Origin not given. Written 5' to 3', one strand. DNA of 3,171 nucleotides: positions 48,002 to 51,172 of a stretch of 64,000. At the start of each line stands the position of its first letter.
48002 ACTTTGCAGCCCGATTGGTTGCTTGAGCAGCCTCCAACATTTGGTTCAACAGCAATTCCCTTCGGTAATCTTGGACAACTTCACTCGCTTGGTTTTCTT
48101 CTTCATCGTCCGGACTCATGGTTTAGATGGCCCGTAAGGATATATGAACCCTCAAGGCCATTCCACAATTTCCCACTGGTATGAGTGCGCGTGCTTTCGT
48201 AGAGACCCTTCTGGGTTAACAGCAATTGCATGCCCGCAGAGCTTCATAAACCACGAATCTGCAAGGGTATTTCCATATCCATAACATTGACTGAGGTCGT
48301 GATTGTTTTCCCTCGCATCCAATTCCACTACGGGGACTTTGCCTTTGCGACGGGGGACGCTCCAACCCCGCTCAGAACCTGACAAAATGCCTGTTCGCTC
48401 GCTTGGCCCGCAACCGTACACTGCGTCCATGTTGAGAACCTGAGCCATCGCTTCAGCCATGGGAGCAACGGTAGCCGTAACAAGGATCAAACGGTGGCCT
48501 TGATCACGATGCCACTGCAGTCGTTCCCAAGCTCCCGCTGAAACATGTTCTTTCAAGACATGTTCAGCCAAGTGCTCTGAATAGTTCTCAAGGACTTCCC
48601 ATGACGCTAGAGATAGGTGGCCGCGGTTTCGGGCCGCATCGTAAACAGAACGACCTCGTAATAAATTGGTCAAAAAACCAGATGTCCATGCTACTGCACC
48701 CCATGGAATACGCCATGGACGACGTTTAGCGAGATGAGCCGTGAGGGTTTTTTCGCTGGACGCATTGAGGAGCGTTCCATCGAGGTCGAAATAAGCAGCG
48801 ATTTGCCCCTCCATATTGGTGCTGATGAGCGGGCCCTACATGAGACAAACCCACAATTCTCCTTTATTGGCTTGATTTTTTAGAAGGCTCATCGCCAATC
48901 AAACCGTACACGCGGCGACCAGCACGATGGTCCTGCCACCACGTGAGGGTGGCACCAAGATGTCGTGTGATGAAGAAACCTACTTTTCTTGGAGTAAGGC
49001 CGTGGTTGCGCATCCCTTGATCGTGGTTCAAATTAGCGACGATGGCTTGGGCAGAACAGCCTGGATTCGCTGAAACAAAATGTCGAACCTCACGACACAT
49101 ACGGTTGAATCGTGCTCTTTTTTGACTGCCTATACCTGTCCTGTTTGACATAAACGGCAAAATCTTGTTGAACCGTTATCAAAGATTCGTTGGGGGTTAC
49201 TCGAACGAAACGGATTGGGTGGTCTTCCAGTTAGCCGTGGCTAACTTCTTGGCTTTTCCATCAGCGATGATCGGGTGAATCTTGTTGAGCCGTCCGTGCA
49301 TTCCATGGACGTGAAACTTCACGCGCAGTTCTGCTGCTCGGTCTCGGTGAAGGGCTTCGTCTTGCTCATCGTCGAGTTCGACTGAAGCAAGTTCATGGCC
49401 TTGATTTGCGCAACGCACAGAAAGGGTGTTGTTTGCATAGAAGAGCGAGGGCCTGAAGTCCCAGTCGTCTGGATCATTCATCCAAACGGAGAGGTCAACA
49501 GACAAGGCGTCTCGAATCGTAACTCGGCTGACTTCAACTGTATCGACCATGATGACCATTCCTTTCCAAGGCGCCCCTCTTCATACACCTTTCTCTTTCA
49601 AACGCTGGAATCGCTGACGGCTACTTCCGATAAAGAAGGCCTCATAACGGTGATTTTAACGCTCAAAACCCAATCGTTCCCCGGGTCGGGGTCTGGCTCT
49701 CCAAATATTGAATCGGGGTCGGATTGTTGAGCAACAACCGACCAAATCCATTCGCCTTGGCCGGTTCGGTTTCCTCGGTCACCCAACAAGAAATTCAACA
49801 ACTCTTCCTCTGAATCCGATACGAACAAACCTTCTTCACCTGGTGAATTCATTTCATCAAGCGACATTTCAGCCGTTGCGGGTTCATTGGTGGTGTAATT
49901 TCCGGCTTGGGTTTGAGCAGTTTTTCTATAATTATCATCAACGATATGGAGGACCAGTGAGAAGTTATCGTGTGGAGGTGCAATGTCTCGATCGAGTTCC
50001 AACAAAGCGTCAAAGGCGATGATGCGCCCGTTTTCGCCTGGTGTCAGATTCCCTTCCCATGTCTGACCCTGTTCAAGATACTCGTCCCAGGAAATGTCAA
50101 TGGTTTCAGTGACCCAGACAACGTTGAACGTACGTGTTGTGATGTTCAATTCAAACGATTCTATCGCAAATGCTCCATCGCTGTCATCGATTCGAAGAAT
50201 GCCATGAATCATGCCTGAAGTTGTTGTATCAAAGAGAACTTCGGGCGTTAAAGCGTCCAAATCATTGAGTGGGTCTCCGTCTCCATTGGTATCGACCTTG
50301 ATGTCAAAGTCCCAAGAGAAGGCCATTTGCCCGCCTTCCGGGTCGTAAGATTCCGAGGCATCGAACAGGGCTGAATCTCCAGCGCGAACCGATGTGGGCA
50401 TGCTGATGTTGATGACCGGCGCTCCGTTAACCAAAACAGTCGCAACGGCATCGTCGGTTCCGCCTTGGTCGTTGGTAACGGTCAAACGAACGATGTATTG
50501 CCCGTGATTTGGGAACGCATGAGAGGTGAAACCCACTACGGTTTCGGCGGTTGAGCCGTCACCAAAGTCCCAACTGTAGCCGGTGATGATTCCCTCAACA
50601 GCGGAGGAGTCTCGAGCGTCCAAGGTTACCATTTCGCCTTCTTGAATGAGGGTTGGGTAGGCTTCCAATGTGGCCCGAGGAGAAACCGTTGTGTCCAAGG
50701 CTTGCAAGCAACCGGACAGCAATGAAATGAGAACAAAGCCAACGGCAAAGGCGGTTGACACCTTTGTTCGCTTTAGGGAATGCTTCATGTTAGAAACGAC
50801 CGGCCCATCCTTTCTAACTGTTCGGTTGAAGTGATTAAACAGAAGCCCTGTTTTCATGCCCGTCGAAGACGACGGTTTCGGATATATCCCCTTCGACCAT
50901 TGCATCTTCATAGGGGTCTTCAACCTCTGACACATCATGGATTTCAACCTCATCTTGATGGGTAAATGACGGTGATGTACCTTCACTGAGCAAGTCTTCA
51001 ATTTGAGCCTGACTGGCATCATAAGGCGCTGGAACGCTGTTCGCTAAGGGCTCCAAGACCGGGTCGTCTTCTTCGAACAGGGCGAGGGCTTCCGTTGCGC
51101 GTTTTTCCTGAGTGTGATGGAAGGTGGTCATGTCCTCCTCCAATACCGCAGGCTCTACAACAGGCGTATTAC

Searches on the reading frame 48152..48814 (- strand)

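Call 71: search_protein_families(library=pfam, proteins=[window:48152-48814:-], max_evalue=0.00001)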
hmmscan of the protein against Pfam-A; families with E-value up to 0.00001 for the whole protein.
window:48152-48814:- (220 aa): 2 families
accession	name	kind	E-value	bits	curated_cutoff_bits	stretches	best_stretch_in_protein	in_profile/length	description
PF12710.13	HAD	-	5.4e-22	79.6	27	1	8-186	2-184/189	haloacid dehalogenase-like hydrolase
PF00702.32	Hydrolase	-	9.9e-06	26.5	26.4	0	9-132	6-140/191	haloacid dehalogenase-like hydrolase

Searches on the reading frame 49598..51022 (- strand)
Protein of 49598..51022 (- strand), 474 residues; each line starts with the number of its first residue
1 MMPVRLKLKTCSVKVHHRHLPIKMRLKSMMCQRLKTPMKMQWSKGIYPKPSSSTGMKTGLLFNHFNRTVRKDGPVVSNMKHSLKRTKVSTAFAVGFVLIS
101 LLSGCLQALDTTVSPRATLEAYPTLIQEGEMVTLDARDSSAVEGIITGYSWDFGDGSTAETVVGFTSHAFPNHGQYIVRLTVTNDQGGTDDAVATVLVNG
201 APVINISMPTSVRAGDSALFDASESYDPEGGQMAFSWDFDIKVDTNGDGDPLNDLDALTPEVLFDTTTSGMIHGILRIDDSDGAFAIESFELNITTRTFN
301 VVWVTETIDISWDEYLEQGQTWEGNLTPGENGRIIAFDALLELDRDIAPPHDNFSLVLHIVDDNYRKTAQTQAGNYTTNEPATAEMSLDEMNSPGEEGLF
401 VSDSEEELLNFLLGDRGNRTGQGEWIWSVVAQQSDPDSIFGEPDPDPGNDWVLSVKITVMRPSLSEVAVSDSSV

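Call 3: search_protein_families(library=pfam, proteins=[window:49598-51022:-], max_evalue=0.01)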
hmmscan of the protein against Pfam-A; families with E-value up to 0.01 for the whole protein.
window:49598-51022:- (474 aa): 4 families
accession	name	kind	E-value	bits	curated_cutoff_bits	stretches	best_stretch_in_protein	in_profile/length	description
PF18911.6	PKD_4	-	3.3e-26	91.6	27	2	114-195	3-82/85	PKD domain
PF00801.26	PKD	-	7.2e-14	52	23.5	1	118-193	3-76/80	PKD domain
PF22352.2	K319L-like_PKD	-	1.6e-06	28.5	27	1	126-198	7-84/84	K319L-like, PKD domain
PF21027.3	Sde0182_C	-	0.0054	17.7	27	0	220-237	4-21/83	Cellulose-binding protein Sde0182, C-terminal domain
